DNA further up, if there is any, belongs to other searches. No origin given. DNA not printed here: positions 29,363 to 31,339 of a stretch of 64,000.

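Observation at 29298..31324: Single-gene cassette bracketed by a duplicated 73-nt terminator+promoter unit, splitting a TCS-ABC module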

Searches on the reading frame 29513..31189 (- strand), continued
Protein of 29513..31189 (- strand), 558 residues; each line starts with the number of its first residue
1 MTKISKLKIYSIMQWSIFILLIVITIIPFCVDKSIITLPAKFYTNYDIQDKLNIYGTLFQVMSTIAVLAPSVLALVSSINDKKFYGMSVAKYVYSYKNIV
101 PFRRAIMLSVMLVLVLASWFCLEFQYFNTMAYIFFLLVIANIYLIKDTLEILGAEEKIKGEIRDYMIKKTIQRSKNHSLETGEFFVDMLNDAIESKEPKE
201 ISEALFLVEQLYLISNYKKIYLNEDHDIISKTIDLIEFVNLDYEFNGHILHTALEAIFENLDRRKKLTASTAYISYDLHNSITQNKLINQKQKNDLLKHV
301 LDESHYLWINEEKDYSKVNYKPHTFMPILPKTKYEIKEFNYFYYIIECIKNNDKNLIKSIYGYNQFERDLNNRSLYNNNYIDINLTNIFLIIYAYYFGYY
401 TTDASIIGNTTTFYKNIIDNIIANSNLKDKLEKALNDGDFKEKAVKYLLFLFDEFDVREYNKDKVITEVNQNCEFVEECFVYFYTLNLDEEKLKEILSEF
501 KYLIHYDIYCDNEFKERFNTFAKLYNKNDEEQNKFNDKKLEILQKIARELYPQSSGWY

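Call 77: fold_search(model_id=the predicted structure, library=viral)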
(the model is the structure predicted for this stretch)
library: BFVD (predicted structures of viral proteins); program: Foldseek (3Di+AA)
matches with E <= 10: 292; with E <= 0.001: 0
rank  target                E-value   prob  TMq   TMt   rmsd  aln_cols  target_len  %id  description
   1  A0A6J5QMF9            7.4e-02  0.25  0.10  0.08  26.6       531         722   10  Uncharacterized protein [uncultured Caudovirales phage]
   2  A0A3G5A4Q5            2.0e-01  0.25  0.13  0.12  20.5       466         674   10  Uncharacterized protein [Homavirus sp.]
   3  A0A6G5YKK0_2          2.4e-01  0.11  0.10  0.07  37.9       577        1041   11  (no name in the UniProt tables at hand)
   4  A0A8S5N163            3.0e-01  0.11  0.11  0.08  27.4       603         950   11  Minor tail protein [Siphoviridae sp. ctpbb7]
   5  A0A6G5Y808            3.9e-01  0.08  0.09  0.07  35.4       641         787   11  (no name in the UniProt tables at hand)
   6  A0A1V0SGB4            4.6e-01  0.14  0.15  0.15  19.7       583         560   14  RING-type domain-containing protein [Hokovirus HKV1]
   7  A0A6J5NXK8            4.6e-01  0.09  0.08  0.11  21.4       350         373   13  Uncharacterized protein (Fragment) [uncultured Caudovirales phage]
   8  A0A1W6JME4            4.6e-01  0.06  0.08  0.07  47.7       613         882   10  Tail tape measure protein [Lactococcus phage AM9]
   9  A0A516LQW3            5.2e-01  0.08  0.09  0.06  31.6       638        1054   11  (no name in the UniProt tables at hand)
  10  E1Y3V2                5.4e-01  0.13  0.14  0.10  27.0       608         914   11  Putative internal virion protein [Pantoea phage LIMElight]
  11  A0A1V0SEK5            5.6e-01  0.20  0.15  0.15  23.2       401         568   10  Uncharacterized protein [Hokovirus HKV1]
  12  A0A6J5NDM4            5.8e-01  0.08  0.10  0.08  40.8       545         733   10  Uncharacterized protein [uncultured Caudovirales phage]
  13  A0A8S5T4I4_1          6.0e-01  0.10  0.12  0.06  43.7       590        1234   12  Tape measure protein N-terminal domain-containing protein [Siphoviridae sp. ctn8e14]
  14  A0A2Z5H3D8            6.8e-01  0.10  0.12  0.09  34.0       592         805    9  Internal virion protein C [Escherichia phage SRT7]
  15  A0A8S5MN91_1          6.8e-01  0.08  0.12  0.08  27.2       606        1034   12  Uncharacterized protein [Myoviridae sp. ctI7W9]
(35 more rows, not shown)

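Call 80: search_dna_similar(query=window:29513-31189:-, collection=plasmids, mode=protein, max_evalue=0.001, max_rows=10)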
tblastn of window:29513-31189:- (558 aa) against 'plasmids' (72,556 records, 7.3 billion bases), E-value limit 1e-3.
No match.

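Call 81: search_dna_similar(query=window:29513-31189:-, collection=phages, mode=protein, max_evalue=0.001, max_rows=10)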
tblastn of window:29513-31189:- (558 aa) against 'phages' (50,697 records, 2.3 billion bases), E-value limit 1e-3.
No match.

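Call 94: search_protein_families(library=padloc, proteins=[L016:6346-7848:+, L016:5106-5765:+, L016:8001-10514:+, L014:7223-7825:+, L014:5105-7141:+, L014:4290-4715:+, L014:4716-5099:+], max_evalue=0.001)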
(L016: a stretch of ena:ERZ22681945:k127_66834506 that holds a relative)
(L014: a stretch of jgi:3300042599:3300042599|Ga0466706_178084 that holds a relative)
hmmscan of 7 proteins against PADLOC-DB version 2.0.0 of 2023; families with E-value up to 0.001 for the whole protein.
L016:6346-7848:+ (500 aa): 49 families (the best 25 are shown)
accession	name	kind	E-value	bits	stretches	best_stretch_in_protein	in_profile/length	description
PDLC02178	Drt4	-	9.8e-212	702.4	1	2-499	2-502/506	-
PDLC03752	Drt4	-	9.1e-170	563.9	1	10-498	2-464/467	DRT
PDLC02180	Drt4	-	9.3e-98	326.3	1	29-498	27-496/532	-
PDLC03748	Drt6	-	1.6e-85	285.9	1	18-497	4-477/511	DRT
PDLC02177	Drt4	-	1.3e-72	243.3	1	19-484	4-476/541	-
PDLC02179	Drt4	-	2.3e-68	229.5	1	18-480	4-465/542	-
PDLC03769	RT_UG30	-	6.6e-60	201.1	1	19-482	7-466/493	DRT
PDLC03743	AbiK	-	1.1e-39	135.1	1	48-481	62-487/546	DRT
PDLC03751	RT_UG14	-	2.8e-39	133.3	1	7-415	13-438/493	DRT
PDLC03770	RT_UG31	-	2.3e-38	130.6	1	22-478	4-423/456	DRT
PDLC02348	AbiK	-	5.5e-38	129.5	1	32-480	44-489/544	AbiK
PDLC03744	AbiP2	-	4.3e-30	103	1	71-278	80-290/489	DRT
PDLC03784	Drt3b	-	4.8e-30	103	1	148-460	171-489/604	DRT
PDLC03783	Drt8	-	1.3e-27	95.3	1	120-279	109-260/493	DRT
PDLC02176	Drt3b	-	1.9e-25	87.5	1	149-379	183-420/651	-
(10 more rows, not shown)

L016:5106-5765:+ (219 aa): 1 family
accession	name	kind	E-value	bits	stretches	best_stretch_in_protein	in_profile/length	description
PDLC02168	Avs3b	-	1.3e-44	150.9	1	3-217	7-223/238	-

L016:8001-10514:+ (837 aa): 0 families

L014:7223-7825:+ (200 aa): 9 families
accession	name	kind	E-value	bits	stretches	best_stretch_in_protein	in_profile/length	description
PDLC04904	PDC-S09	-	3.3e-17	60.6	1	96-178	8-86/104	-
PDLC04902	PDC-S09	-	1.8e-16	58.2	1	99-176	7-81/97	-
PDLC04906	PDC-S09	-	7.7e-14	49.9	1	97-176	8-84/98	-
PDLC04905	PDC-S09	-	6e-10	37.4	1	101-177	9-84/101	-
PDLC04903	PDC-S09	-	6.6e-09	34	1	98-172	12-85/108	-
PDLC04368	PDC-M05A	-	3e-07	28.5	1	98-190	94-179/201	-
PDLC04907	PDC-S09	-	2.7e-06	25.5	1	98-137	12-51/114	-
PDLC04369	PDC-M05A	-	2e-05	22.3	1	101-140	92-130/201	-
PDLC04778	PDC-M70A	-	0.00068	17.1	0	97-135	33-69/355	-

L014:5105-7141:+ (678 aa): 0 families

L014:4290-4715:+ (141 aa): 0 families

L014:4716-5099:+ (127 aa): 0 families

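Call 96: predict_structure(alignment_id=A6)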
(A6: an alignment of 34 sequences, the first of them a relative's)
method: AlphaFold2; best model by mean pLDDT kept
length: 806 residues; sequences in the alignment: 34
mean_pLDDT: 84.6   pTM: 0.69
mean pLDDT of the five models: 84.6, 84.0, 83.9, 83.4, 83.1
residues with pLDDT >= 90: 369; 70-90: 336; 50-70: 79; < 50: 22
segments of 3 or more residues with pLDDT < 50: 1-10, 462-467
pLDDT, mean of each block of 10 residues (from residue 1): 41 75 91 84 67 89 85 74 86 78 89 90 90 90 79 87 89 94 91 94 89 94 90 88 94 89 92 72 83 88 81 93 90 90 87 93 90 79 69 93 90 93 82 73 89 83 52 91 90 92 63 87 89 78 76 91 88 85 91 93 92 63 61 79 90 93 91 93 88 88 92 89 95 90 87 66 74 86 90 94 57
secondary structure, 60 per line:
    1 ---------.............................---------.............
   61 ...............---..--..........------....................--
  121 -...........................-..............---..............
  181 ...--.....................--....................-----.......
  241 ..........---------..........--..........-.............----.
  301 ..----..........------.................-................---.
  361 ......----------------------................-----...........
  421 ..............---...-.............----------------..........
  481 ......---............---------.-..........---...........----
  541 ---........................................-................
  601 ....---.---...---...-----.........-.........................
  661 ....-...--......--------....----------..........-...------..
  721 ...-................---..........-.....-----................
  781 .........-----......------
elements in order (helices of 4 or more, strands of 3 or more residues): H10-38 H48-75 H85-92 H99-118 H122-148 H150-163 H167-183 H186-206 H209-228 H234-250 H260-269 H272-281 H283-295 H307-316 H323-339 H341-356 H360-366 H389-404 H410-434 H442-454 H471-486 H490-500 H513-522 H526-536 H544-583 H585-604 E618-620 E626-628 H629-634 H636-658 E659-664 H671-676 E685-688 H699-708 E710-712 E719-723 E728-740 H744-753 H755-759 H765-775 E776-789 E795-800

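Call 98: fold_search(model_id=the predicted structure, library=pdb)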
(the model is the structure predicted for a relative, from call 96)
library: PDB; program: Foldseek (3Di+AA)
matches with E <= 10: 650; with E <= 0.001: 0
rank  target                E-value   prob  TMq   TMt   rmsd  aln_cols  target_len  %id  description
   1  9e5e_A                1.3e-02  1.00  0.17  0.41   8.0       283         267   10  Escherichia coli DyP peroxidase-loaded encapsulin shell (released 2025-03-19)
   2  8q8k_B                2.5e-02  0.93  0.16  0.25  18.3       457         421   13  KI Polyomavirus LTA NLS bound to importin alpha 2 (released 2024-02-07)
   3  7rdr_A                2.6e-02  0.57  0.12  0.17  20.9       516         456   12  Circular tandem repeat protein with novel repeat topology and enhanced subunit contact surfaces (released 2021-09-01)
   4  8cwy_A                3.2e-02  0.80  0.16  0.23  16.7       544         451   12  Accurate computational design of genetically encoded 3D protein crystals (released 2023-11-01)
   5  2p8q_A                3.5e-02  0.66  0.15  0.14  22.4       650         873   10  Crystal Structure of human Importin beta bound to the Snurportin1 IBB-domain (released 2008-01-22)
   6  5h7c_C                4.3e-02  0.89  0.15  0.25  18.6       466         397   12  Crystal structure of a repeat protein with two Protein A-DHR14 repeat modules (released 2017-06-28)
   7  9ijj_AL               4.3e-02  0.54  0.14  0.18  19.6       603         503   11  In situ structure of the central apparatus in mouse sperm axoneme. (released 2025-06-04)
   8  9d9z_B                4.7e-02  0.87  0.21  0.06  18.8       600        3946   11  Structure of human UBR4-KCMF1-CaM E3 ligase complex (Silencing Factor of the Integrated stress response, SiFI) (released 2025-06-11)
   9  9ijj_AO               4.9e-02  0.82  0.17  0.25  20.3       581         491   12  In situ structure of the central apparatus in mouse sperm axoneme. (released 2025-06-04)
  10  8xvg_L                4.9e-02  0.60  0.15  0.05  23.1       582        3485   11  Structure of human NuA4/TIP60 complex (released 2024-07-24)
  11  8c6j_T                5.3e-02  0.30  0.11  0.12  23.0       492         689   14  Human spliceosomal PM5 C* complex (released 2023-07-12)
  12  8v3b_a                5.8e-02  0.47  0.12  0.19  19.9       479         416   13  Computational Designed Nanocage O43_129_+4 (released 2024-03-13)
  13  4c0p_D                6.0e-02  0.38  0.13  0.12  26.0       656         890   10  Unliganded Transportin 3 (released 2014-01-22)
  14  9ijj_AT               6.3e-02  0.85  0.17  0.24  16.5       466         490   12  In situ structure of the central apparatus in mouse sperm axoneme. (released 2025-06-04)
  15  7xn7_q                6.6e-02  0.23  0.12  0.11  24.9       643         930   12  RNA polymerase II elongation complex containing Spt4/5, Elf1, Spt6, Spn1 and Paf1C (released 2022-09-07)
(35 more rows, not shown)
